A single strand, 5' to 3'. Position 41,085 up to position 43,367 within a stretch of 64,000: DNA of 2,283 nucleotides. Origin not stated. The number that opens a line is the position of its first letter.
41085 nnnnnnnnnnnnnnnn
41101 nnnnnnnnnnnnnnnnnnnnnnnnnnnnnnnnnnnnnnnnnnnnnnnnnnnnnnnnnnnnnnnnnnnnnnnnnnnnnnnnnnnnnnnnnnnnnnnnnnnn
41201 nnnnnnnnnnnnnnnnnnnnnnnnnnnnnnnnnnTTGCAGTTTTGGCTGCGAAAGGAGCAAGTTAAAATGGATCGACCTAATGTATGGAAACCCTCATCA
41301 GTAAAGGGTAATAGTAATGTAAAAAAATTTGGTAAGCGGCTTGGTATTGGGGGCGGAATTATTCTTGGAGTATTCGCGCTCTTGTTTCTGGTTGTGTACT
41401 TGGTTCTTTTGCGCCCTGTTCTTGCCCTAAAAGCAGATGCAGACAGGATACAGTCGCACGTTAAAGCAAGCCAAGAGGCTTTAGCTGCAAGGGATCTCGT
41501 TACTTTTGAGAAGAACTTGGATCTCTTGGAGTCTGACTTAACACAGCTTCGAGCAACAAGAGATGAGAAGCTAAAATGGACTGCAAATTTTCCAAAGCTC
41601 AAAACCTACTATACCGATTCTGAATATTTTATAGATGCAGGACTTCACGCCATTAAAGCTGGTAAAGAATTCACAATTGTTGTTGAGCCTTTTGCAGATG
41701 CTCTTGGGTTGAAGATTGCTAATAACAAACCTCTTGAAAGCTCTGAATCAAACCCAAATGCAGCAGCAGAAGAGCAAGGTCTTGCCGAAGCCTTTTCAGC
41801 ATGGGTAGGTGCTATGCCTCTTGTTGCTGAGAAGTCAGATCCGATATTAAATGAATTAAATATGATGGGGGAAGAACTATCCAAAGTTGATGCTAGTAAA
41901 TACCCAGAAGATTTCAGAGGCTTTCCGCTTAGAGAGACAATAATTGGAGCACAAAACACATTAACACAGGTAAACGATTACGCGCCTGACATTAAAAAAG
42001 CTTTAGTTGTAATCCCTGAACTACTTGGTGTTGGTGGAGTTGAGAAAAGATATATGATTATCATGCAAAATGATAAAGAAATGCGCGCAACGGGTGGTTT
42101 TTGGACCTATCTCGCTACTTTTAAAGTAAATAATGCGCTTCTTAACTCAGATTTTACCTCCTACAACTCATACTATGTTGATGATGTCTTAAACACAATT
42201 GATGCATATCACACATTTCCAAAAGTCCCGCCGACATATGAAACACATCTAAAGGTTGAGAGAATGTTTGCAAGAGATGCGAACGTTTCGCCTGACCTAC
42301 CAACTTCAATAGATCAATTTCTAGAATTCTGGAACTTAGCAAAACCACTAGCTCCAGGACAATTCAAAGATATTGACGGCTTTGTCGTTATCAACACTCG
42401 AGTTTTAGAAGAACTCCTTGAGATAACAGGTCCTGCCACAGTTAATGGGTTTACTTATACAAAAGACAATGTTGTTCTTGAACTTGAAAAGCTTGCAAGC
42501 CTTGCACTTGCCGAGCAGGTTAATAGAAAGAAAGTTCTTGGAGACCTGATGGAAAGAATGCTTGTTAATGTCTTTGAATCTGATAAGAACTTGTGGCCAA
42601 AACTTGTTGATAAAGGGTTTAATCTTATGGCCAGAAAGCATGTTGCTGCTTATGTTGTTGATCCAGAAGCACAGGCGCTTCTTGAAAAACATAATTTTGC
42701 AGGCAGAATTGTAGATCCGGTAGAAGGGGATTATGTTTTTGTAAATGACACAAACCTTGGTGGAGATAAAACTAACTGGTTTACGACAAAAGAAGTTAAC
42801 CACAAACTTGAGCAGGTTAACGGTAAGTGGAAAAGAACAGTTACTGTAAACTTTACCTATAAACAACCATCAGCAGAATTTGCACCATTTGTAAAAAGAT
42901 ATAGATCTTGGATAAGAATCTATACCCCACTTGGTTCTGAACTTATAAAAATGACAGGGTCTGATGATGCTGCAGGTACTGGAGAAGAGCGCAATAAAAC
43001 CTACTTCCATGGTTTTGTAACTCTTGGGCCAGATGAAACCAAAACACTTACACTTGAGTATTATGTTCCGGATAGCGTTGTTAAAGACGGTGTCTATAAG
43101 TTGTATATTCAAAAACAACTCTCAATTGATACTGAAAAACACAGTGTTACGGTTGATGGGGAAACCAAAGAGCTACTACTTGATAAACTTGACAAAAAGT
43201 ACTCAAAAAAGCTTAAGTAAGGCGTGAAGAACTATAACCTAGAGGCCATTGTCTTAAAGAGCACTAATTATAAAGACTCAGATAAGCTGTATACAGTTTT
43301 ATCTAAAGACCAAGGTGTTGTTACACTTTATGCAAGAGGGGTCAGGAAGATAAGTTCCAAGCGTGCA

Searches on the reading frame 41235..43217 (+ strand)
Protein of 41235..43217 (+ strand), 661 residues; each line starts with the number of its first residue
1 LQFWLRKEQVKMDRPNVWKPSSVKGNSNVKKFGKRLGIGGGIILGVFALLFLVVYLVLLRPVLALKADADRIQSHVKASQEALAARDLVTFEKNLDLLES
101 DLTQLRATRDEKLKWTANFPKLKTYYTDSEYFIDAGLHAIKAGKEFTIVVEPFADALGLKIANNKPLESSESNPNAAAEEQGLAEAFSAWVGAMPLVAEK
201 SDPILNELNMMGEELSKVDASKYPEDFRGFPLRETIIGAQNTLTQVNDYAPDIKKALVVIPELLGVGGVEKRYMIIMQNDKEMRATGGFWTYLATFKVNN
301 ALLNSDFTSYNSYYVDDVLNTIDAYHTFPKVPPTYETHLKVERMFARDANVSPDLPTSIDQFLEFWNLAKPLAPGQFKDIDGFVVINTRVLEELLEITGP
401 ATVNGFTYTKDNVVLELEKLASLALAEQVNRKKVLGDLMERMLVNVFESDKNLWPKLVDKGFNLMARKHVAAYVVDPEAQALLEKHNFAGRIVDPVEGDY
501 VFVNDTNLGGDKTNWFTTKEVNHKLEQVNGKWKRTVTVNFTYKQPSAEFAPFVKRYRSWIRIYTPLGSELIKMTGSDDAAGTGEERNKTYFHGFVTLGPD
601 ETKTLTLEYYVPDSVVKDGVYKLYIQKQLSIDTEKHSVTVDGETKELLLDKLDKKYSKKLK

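Call 7: search_protein_families(library=pfam, proteins=[window:41235-43217:+], max_evalue=0.01)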
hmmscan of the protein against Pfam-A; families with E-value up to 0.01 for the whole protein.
window:41235-43217:+ (661 aa): 1 family
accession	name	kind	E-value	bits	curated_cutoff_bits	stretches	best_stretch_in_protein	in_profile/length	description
PF13196.11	DUF4012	-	9.1e-17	62.3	28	1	270-418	3-140/144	Protein of unknown function (DUF4012)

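Call 43: search_protein_families(library=ncbifam, proteins=[window:41235-43217:+], max_evalue=0.01)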
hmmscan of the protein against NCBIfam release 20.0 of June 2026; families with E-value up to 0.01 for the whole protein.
window:41235-43217:+ (661 aa): 0 families

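Call 58: search_solved_structures(query=A3, max_evalue=10)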
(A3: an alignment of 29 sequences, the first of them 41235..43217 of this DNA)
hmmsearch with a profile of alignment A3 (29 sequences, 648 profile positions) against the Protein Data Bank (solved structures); distinct sequences matched with E-value up to 10: 5.
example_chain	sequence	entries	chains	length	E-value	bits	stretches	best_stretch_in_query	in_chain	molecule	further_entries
8hku_L29P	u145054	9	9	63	0.15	13.2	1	82-134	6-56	50S ribosomal protein L29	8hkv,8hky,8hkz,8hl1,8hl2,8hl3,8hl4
7rch_C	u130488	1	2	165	1.3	10.2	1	64-120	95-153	Phosphatidylinositol 3-kinase regulatory subunit beta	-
6ox7_C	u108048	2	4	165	1.3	10.1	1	64-120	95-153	Phosphatidylinositol 3-kinase regulatory subunit beta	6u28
3mtt_A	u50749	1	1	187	1.3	10.1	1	64-120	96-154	Phosphatidylinositol 3-kinase regulatory subunit beta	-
3l4q_C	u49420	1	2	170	1.4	10.1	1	64-120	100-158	Phosphatidylinositol 3-kinase regulatory subunit beta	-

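Call 75: find_homologous_proteins(query=window:41235-43217:+, max_evalue=1e-10)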
Query window:41235-43217:+ (661 aa): 303 proteins with E <= 1e-10 among 8000 candidates; the best 120 are listed.
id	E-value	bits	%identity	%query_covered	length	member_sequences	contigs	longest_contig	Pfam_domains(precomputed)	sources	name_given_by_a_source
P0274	0.0e+0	1467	100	98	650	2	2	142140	PF13196.12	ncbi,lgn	-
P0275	0.0e+0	1094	73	98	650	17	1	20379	PF13196.12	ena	-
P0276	0.0e+0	1063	71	98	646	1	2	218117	PF13196.12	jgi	jgi:hypothetical protein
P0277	0.0e+0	1062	71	98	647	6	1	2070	PF13196.12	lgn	-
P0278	0.0e+0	1030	70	98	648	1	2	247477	PF13196.12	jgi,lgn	jgi:hypothetical protein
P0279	0.0e+0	1023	68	98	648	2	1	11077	PF13196.12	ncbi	-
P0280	1.3e-270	917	64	92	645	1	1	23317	PF13196.12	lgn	-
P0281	5.3e-268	909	63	94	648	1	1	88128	PF13196.12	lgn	-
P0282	3.8e-264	896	63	92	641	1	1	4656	PF13196.12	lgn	-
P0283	9.3e-263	891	62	98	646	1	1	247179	PF13196.12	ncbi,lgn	-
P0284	6.0e-260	882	62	95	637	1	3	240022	PF13196.12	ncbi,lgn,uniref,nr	ncbi:MAG: DUF4012 domain-containing protein [Patescibacteria group bacterium]|uniref:DUF4012 domain-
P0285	2.4e-249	847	57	98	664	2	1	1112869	PF13196.12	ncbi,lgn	ncbi:MAG: DUF4012 domain-containing protein [Patescibacteria group bacterium]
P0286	1.8e-236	804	60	94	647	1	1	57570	PF13196.12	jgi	jgi:hypothetical protein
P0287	1.8e-233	794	56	95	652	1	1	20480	PF13196.12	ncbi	-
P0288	2.1e-233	794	56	95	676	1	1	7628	PF13196.12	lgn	-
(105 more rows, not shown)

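Call 88: predict_structure(alignment_id=A4)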
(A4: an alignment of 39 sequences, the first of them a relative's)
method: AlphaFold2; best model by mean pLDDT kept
length: 650 residues; sequences in the alignment: 39
mean_pLDDT: 82.8   pTM: 0.76
mean pLDDT of the five models: 82.8, 82.5, 81.5, 79.4, 76.2
residues with pLDDT >= 90: 266; 70-90: 299; 50-70: 35; < 50: 50
segments of 3 or more residues with pLDDT < 50: 1-26, 153-169, 297-302
pLDDT, mean of each block of 10 residues (from residue 1): 33 39 49 77 81 88 91 86 95 94 87 90 94 87 69 46 39 72 86 90 89 81 84 77 89 87 88 88 81 56 66 83 84 72 92 88 84 92 91 87 82 58 74 78 82 92 93 90 92 90 92 94 97 90 93 96 95 95 95 97 87 94 94 93 89
secondary structure, 60 per line:
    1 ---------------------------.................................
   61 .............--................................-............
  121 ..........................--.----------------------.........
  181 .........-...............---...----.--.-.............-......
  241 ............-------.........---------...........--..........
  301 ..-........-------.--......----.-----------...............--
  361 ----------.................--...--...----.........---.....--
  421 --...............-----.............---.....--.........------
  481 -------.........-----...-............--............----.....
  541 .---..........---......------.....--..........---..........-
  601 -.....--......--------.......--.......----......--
elements in order: H28-73 H77-107 H109-146 H172-189 H191-205 H221-233 H235-252 E260-268 E278-288 E291-302 H304-311 H322-327 H344-358 E371-376 H377-387 E390-392 E395-397 H402-410 H414-418 H423-437 H443-455 E459-463 H466-474 E488-496 E506-517 E520-531 H536-541 E545-554 E558-563 E570-574 E577-586 E590-599 E609-614 E623-629 E632-638 E643-648

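Call 90: fold_search(model_id=the predicted structure, library=pdb)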
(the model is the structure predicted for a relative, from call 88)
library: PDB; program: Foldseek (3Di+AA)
matches with E <= 10: 1061; with E <= 0.001: 0
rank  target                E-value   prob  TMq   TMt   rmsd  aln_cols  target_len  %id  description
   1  3pe5_A                1.4e-03  1.00  0.19  0.39   8.8       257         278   10  Three-dimensional Structure of protein A7VV38_9CLOT from Clostridium leptum DSM 753, Northeast Structural Genomics Con (released 2010-11-10)
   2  6mgq_B                4.0e-03  1.00  0.12  0.09   9.6       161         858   10  ERAP1 in the open conformation bound to 10mer phosphinic inhibitor DG014 (released 2019-12-18)
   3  6mgq_A                5.1e-03  0.99  0.11  0.09   9.5       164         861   10  ERAP1 in the open conformation bound to 10mer phosphinic inhibitor DG014 (released 2019-12-18)
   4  5ab0_C                5.6e-03  0.99  0.12  0.09   9.4       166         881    7  Crystal structure of aminopeptidase ERAP2 with ligand (released 2015-09-30)
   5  4jbs_B                5.6e-03  0.99  0.12  0.10   8.5       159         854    6  Crystal structure of the human Endoplasmic Reticulum Aminopeptidase 2 in complex with PHOSPHINIC PSEUDOTRIPEPTIDE inhi (released 2013-12-11)
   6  6m8p_A                7.5e-03  0.99  0.12  0.09   7.9       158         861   12  Human ERAP1 bound to phosphinic pseudotripeptide inhibitor DG013 (released 2019-12-18)
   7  6koy_A                8.3e-03  0.98  0.12  0.17   8.6       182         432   12  Crystal structure of two domain M1 Zinc metallopeptidase E323A mutant bound to L-tryptophan amino acid (released 2020-01-22)
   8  6ifg_A                8.7e-03  0.96  0.11  0.15   9.7       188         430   11  Crystal structure of M1 zinc metallopeptidase E323A mutant bound to Tyr-ser-ala substrate from Deinococcus radiodurans (released 2019-09-25)
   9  6iff_A                8.7e-03  0.95  0.11  0.15   9.8       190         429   11  Crystal structure of M1 zinc metallopeptidase E323A mutant from Deinococcus radiodurans (released 2019-09-25)
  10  9gjn_A                9.2e-03  0.99  0.12  0.09   9.4       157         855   11  ERAP1 in complex with 1-[2-(3-oxo-3,4-dihydro-2H-1,4-benzothiazin-4-yl)acetamido]cyclohexane-1-carboxylic acid (released 2025-01-22)
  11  3qnf_C                9.2e-03  0.99  0.12  0.10   9.2       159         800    9  Crystal structure of the open state of human endoplasmic reticulum aminopeptidase 1 ERAP1 (released 2011-02-23)
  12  3puu                  9.6e-03  0.99  0.12  0.09   7.1       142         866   13  Crystal Structure of Glu121Gln mutant of E. coli Aminopeptidase N (released 2011-11-16)
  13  5lg6_A                9.6e-03  0.97  0.12  0.09   8.4       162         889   12  Structure of the deglycosylated porcine aminopeptidase N ectodomain (released 2017-04-12)
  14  3nxh                  1.1e-02  0.99  0.16  0.40  10.8       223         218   12  Crystal Structure of the transcriptional regulator yvhJ from Bacillus subtilis. Northeast Structural Genomics Consortium (released 2010-08-04)
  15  4p8q_B                1.1e-02  1.00  0.12  0.10   6.9       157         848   11  Crystal Structure of Human Insulin Regulated Aminopeptidase with Alanine in Active Site (released 2014-12-03)
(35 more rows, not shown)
